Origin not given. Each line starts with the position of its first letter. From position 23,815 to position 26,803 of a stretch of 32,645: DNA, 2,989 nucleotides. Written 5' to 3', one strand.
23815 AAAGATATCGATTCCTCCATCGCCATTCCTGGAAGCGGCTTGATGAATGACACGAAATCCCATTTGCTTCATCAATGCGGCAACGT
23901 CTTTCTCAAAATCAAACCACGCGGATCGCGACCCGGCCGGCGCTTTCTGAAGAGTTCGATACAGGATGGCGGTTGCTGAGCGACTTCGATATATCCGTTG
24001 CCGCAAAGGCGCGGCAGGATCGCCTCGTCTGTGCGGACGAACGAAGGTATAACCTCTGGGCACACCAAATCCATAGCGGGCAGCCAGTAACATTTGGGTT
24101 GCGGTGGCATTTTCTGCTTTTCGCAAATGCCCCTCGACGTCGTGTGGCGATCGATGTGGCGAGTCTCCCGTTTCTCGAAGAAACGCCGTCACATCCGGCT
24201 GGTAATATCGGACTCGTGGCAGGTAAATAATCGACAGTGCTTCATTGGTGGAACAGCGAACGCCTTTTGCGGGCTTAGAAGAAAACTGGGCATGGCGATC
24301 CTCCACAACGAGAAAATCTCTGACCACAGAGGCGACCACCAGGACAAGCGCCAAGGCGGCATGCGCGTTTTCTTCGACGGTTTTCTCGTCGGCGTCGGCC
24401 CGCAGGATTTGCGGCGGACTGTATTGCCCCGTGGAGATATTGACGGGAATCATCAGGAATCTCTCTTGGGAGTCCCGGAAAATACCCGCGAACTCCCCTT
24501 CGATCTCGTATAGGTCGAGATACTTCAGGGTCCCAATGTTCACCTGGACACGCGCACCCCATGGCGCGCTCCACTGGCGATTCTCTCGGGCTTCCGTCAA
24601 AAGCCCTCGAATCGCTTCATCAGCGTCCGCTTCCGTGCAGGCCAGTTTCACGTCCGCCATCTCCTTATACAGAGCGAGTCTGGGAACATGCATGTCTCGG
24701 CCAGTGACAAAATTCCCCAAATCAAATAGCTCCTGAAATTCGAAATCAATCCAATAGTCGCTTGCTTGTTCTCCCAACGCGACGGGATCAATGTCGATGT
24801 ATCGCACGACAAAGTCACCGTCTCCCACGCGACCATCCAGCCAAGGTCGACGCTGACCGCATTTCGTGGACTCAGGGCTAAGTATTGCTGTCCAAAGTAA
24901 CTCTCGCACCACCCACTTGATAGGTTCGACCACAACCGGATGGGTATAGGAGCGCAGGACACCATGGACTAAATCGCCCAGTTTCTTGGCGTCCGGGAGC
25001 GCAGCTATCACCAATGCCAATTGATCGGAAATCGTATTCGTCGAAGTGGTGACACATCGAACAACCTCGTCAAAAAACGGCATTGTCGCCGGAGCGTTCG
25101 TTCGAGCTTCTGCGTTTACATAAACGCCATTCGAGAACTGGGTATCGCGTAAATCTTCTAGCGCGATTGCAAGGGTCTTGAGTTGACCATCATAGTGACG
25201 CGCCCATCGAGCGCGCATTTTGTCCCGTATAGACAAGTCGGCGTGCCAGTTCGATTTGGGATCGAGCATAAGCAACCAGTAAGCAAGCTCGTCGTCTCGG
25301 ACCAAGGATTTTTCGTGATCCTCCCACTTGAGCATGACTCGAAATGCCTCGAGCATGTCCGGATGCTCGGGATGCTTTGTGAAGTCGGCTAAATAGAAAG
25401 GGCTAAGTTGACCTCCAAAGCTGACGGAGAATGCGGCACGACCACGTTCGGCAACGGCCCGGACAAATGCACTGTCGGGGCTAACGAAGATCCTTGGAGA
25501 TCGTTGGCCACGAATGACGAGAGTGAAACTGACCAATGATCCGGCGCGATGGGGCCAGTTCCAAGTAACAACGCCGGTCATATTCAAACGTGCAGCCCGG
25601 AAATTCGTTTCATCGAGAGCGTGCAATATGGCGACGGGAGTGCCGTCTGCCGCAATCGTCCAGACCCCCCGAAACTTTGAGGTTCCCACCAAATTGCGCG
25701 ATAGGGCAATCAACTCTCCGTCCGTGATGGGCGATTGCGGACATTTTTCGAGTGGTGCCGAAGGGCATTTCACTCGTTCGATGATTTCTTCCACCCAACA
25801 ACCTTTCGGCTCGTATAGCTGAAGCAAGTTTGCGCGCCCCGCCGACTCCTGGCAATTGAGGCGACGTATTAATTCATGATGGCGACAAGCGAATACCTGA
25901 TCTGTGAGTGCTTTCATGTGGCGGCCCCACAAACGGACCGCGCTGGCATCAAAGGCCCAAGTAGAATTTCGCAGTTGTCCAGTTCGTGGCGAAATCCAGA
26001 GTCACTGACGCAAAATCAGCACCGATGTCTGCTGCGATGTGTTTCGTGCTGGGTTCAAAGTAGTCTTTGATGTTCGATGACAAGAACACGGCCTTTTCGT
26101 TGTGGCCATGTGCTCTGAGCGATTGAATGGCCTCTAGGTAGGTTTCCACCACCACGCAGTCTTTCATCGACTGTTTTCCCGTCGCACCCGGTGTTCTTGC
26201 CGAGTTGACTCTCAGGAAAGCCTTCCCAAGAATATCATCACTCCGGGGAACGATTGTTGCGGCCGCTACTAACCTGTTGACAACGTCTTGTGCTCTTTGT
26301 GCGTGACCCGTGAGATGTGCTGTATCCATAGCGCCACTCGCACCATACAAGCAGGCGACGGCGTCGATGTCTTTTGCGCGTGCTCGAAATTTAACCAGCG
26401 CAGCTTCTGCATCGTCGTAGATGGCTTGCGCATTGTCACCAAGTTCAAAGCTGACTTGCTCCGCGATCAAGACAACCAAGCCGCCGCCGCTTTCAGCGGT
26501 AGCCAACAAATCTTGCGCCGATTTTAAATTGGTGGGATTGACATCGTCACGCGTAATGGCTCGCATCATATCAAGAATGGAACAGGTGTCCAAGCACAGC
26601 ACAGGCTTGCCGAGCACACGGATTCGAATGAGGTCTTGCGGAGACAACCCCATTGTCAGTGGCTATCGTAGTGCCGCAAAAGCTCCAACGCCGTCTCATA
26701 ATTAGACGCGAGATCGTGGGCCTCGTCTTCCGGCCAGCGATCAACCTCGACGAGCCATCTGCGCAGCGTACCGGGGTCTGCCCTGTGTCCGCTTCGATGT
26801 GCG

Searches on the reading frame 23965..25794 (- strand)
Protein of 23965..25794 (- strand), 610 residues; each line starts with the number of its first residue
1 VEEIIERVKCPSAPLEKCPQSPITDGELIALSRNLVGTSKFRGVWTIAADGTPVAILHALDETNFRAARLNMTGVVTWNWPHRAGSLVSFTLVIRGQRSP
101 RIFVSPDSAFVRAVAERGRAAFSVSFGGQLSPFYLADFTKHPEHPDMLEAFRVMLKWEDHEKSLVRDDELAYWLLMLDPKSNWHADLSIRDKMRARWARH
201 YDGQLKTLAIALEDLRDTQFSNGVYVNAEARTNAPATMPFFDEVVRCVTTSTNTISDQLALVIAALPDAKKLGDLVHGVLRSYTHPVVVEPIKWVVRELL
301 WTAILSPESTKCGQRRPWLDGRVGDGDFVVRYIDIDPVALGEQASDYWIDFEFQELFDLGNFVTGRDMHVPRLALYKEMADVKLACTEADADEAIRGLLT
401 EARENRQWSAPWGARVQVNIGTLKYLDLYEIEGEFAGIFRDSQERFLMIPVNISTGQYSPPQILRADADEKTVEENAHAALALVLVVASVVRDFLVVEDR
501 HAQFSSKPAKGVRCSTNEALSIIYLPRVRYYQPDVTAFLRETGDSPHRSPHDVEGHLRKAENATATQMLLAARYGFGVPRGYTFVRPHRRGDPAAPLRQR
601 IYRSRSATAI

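Call 47: search_protein_representatives(protein=window:23965-25794:-)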
Query: 610 residues. Proteins with E-value up to 0.001 (for the whole library): 333; up to 1e-10: 216; up to 1e-30: 77. The best 150 are listed.
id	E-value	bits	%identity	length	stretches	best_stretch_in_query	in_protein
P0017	1.8e-180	617.6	48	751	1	10-610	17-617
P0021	6.3e-119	414.3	59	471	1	290-610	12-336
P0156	2.4e-92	326.6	36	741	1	25-609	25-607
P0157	1.7e-84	300.7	54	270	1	1-256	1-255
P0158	1.1e-78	281.4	33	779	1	20-609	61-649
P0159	2.4e-73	263.8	32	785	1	36-609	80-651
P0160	3.1e-73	263.5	35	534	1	14-501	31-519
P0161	3.5e-73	263.3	30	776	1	25-608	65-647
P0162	2.0e-69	250.9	33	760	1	30-608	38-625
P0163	9.3e-68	245.4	32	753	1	16-609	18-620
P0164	1.5e-64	234.8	30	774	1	23-607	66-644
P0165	1.2e-63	231.8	32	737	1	50-608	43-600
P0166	4.0e-63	230.0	34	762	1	10-609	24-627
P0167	4.0e-61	223.5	33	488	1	99-554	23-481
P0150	1.2e-60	221.9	36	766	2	292-608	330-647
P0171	1.6e-55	204.9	30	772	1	10-609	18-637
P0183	2.6e-43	164.6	29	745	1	13-607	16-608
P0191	1.1e-38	149.3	28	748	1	66-607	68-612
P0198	5.9e-37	143.6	27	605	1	66-607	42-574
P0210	2.8e-34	134.8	27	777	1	64-607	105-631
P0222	2.8e-32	128.2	28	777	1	9-609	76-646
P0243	6.8e-29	117.0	27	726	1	48-607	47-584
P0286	2.8e-23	98.5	27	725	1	191-608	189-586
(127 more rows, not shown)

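Call 62: search_dna_similar(query=window:23965-25794:-, collection=plasmids, mode=protein, max_rows=15)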
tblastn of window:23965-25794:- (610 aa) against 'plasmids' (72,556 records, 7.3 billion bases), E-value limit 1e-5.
Records with a match: 4; places in all: 4; records where one place covers at least 80% of the query: 0.
Best place of each record, by identity: <60% 4.
By first word of the organism name: Ralstonia 4.
By predicted mobility (MOB-suite, as given by PLSDB): non-mobilizable 2; conjugative 1; mobilizable 1.
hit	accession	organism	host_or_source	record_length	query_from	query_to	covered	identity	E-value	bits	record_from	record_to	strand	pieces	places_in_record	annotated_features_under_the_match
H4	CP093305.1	Ralstonia insidiosa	-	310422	177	608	71%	30.6%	6e-38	158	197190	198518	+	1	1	restriction endonuclease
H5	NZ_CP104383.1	Ralstonia pickettii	cell culture,aquaculture water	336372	177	608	71%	30.6%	3e-37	156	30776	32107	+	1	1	restriction endonuclease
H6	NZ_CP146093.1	Ralstonia sp. RRA.1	pure culture,Cupriavidus necator ...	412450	177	608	71%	30.6%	3e-37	156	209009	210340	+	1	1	restriction endonuclease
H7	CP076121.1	Ralstonia solanacearum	Solanum muricatum,cell culture,stem,stem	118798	183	608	70%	30.8%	8e-38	157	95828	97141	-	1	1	restriction endonuclease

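Call 63: get_annotated_region(hit=H4, flank=6000)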
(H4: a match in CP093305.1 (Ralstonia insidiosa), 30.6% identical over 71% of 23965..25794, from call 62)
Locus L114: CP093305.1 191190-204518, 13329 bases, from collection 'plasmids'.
description: Ralstonia insidiosa strain 15-1563-3 plasmid pB1901, complete sequence
organism: Ralstonia insidiosa (NCBI taxid 190721)
taxonomy: Bacteria; Pseudomonadota; Betaproteobacteria; Burkholderiales; Burkholderiaceae; Ralstonia; Ralstonia insidiosa
host: -; source: -; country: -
typing (MOB-suite, as given by PLSDB): conjugative; replicon rep_cluster_371; relaxase MOBP; mating-pair formation MPF_F
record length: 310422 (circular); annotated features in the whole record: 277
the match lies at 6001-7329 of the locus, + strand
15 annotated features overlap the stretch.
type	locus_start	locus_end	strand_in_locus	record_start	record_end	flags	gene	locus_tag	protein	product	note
CDS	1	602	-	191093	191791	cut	-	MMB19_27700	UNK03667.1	ParA family protein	-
CDS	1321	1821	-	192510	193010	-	-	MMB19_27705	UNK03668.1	site-specific integrase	-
CDS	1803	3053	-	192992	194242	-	-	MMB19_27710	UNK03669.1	site-specific integrase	-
CDS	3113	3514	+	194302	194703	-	-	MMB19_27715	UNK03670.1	hypothetical protein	-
CDS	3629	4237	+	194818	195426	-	-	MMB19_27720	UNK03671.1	hypothetical protein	-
CDS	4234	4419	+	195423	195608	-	-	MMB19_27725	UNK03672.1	hypothetical protein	-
CDS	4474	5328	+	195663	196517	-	-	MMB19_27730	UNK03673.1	DUF5677 domain-containing protein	-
CDS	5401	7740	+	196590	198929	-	-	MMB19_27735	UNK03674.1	restriction endonuclease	-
CDS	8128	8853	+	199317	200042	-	-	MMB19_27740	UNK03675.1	hypothetical protein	-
CDS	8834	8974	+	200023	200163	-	-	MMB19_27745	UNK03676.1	hypothetical protein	-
CDS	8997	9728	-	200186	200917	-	-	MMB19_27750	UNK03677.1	hypothetical protein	-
CDS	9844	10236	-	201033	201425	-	-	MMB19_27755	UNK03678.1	HU family DNA-binding protein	-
CDS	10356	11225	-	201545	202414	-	-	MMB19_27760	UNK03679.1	hypothetical protein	-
CDS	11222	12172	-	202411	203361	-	-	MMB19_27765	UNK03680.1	TraB/GumN family protein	-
CDS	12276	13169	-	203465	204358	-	-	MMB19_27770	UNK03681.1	DNA-binding protein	-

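Call 82: search_protein_families(library=pfam, proteins=[P0156, P0163, P0171, P0183, P0191, P0198, P0210, P0222, P0243, P0286], max_evalue=0.001)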
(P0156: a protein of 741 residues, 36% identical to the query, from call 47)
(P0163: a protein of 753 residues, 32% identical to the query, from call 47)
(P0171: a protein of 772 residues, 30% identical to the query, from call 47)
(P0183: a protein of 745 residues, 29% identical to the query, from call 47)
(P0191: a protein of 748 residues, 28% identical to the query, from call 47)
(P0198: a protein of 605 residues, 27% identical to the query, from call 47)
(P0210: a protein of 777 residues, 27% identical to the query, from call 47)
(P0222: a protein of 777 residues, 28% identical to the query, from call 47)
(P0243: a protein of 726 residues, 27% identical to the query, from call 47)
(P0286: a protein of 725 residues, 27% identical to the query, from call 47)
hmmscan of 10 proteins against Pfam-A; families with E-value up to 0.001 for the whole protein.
P0156 (741 aa): 4 families
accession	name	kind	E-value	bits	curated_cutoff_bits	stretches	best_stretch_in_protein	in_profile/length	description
PF04471.18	Mrr_cat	-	1.2e-20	74.1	21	1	620-732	3-113/115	Restriction endonuclease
PF13156.12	Mrr_cat_2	-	1.1e-06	29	22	1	648-715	26-93/127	Restriction endonuclease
PF10356.15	RRG7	-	7.1e-06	26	22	1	668-715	88-138/185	Required for respiratory growth protein 7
PF22722.2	NA-iREase1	-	0.00032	21.1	27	1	647-717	20-88/106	NACHT-associated inactive Restriction Endonuclease 1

P0163 (753 aa): 3 families
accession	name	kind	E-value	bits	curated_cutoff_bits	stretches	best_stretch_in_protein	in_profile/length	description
PF04471.18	Mrr_cat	-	2e-24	86.3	21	1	634-745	4-113/115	Restriction endonuclease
PF13156.12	Mrr_cat_2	-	3.5e-07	30.6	22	1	653-728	18-93/127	Restriction endonuclease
PF22722.2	NA-iREase1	-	1.7e-05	25.2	27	1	639-731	1-89/106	NACHT-associated inactive Restriction Endonuclease 1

P0171 (772 aa): 4 families
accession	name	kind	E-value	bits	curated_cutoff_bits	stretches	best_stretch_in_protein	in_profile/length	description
PF04471.18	Mrr_cat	-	1.4e-22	80.5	21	1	654-763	6-113/115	Restriction endonuclease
PF13156.12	Mrr_cat_2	-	4.3e-08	33.6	22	1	679-753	26-100/127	Restriction endonuclease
PF22722.2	NA-iREase1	-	1.4e-07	31.9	27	1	657-760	1-103/106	NACHT-associated inactive Restriction Endonuclease 1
PF10356.15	RRG7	-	8.4e-06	25.8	22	1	700-756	89-148/185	Required for respiratory growth protein 7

P0183 (745 aa): 3 families
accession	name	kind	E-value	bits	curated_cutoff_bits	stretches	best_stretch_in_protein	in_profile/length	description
PF04471.18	Mrr_cat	-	2.4e-24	86.1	21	1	624-737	4-115/115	Restriction endonuclease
PF13156.12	Mrr_cat_2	-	2e-07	31.4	22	1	651-719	26-94/127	Restriction endonuclease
PF22722.2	NA-iREase1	-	2.6e-07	31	27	1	629-733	1-104/106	NACHT-associated inactive Restriction Endonuclease 1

P0191 (748 aa): 3 families
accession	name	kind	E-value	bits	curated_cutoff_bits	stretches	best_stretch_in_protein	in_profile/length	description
PF04471.18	Mrr_cat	-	1.8e-19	70.4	21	1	630-732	5-105/115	Restriction endonuclease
PF13156.12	Mrr_cat_2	-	1.3e-11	45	22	1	646-724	18-94/127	Restriction endonuclease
PF10356.15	RRG7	-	0.00039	20.3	22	1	677-728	89-143/185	Required for respiratory growth protein 7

P0198 (605 aa): 0 families

P0210 (777 aa): 4 families
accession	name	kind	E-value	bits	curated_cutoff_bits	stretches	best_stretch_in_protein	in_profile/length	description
PF04471.18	Mrr_cat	-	6.3e-25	88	21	1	648-761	5-114/115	Restriction endonuclease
PF22722.2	NA-iREase1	-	3.7e-07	30.5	27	1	652-759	1-105/106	NACHT-associated inactive Restriction Endonuclease 1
PF13156.12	Mrr_cat_2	-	5.3e-06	26.8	22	1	673-751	25-103/127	Restriction endonuclease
PF10356.15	RRG7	-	1.5e-05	25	22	1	690-749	82-144/185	Required for respiratory growth protein 7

P0222 (777 aa): 3 families
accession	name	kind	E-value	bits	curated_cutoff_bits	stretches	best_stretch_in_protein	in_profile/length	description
PF04471.18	Mrr_cat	-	3.1e-23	82.5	21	1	661-775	5-115/115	Restriction endonuclease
PF13156.12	Mrr_cat_2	-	1.8e-10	41.2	22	1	684-762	23-99/127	Restriction endonuclease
PF22722.2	NA-iREase1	-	9.1e-06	26.1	27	1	665-772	1-105/106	NACHT-associated inactive Restriction Endonuclease 1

P0243 (726 aa): 3 families
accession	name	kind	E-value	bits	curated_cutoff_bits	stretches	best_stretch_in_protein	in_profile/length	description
PF04471.18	Mrr_cat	-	9.5e-22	77.7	21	1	604-717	6-115/115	Restriction endonuclease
PF22722.2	NA-iREase1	-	3.5e-06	27.4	27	1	607-708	1-99/106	NACHT-associated inactive Restriction Endonuclease 1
PF13156.12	Mrr_cat_2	-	4.5e-05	23.8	22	1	626-698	23-93/127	Restriction endonuclease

P0286 (725 aa): 4 families
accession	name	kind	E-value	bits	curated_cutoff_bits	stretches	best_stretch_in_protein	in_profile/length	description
PF04471.18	Mrr_cat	-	6.9e-19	68.5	21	1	600-711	3-110/115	Restriction endonuclease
PF22722.2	NA-iREase1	-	1.6e-05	25.3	27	1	607-707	2-99/106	NACHT-associated inactive Restriction Endonuclease 1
PF10356.15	RRG7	-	0.00018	21.4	22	0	644-704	82-145/185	Required for respiratory growth protein 7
PF13156.12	Mrr_cat_2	-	0.00087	19.6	22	0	627-705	25-103/127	Restriction endonuclease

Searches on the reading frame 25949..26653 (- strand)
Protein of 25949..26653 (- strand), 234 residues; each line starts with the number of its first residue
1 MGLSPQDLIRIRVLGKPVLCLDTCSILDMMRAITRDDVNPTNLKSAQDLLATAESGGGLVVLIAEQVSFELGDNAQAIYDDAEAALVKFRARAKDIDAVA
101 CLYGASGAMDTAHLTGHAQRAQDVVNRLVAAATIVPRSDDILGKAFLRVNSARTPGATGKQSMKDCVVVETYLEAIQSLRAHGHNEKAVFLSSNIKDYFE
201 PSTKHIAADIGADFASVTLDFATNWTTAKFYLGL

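Call 5: search_protein_families(library=pfam, proteins=[window:25949-26653:-], max_evalue=0.1)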
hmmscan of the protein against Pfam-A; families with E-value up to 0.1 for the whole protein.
window:25949-26653:- (234 aa): 1 family
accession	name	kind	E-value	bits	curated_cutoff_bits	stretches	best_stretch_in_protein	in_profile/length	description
PF16289.11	PIN_12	-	1.2e-08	36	32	1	19-198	1-172/172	PIN domain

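Call 6: search_protein_families(library=padloc, proteins=[window:25949-26653:-], max_evalue=0.1)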
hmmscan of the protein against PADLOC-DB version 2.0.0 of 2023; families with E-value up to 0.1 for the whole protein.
window:25949-26653:- (234 aa): 0 families

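Call 7: search_protein_families(library=ncbifam, proteins=[window:25949-26653:-], max_evalue=0.1)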
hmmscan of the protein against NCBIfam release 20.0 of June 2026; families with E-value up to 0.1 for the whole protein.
window:25949-26653:- (234 aa): 1 family
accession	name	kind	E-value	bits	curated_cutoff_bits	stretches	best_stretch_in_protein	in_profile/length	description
NF009187.0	PRK12535.1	equivalog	0.0043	16.7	290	1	92-153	6-67/197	RNA polymerase sigma factor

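Call 8: search_protein_families(library=phrogs, proteins=[window:25949-26653:-], max_evalue=0.1)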
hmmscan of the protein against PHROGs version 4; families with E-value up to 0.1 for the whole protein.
window:25949-26653:- (234 aa): 0 families

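Call 39: search_solved_structures(query=window:25949-26653:-, max_evalue=10)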
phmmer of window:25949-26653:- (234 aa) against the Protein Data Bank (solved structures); distinct sequences matched with E-value up to 10: 1.
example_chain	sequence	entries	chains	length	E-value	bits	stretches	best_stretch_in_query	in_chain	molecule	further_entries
3ogi_A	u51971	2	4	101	0.43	13.7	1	46-109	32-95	Putative ESAT-6-like protein 6 | ESAT-6-like protein 6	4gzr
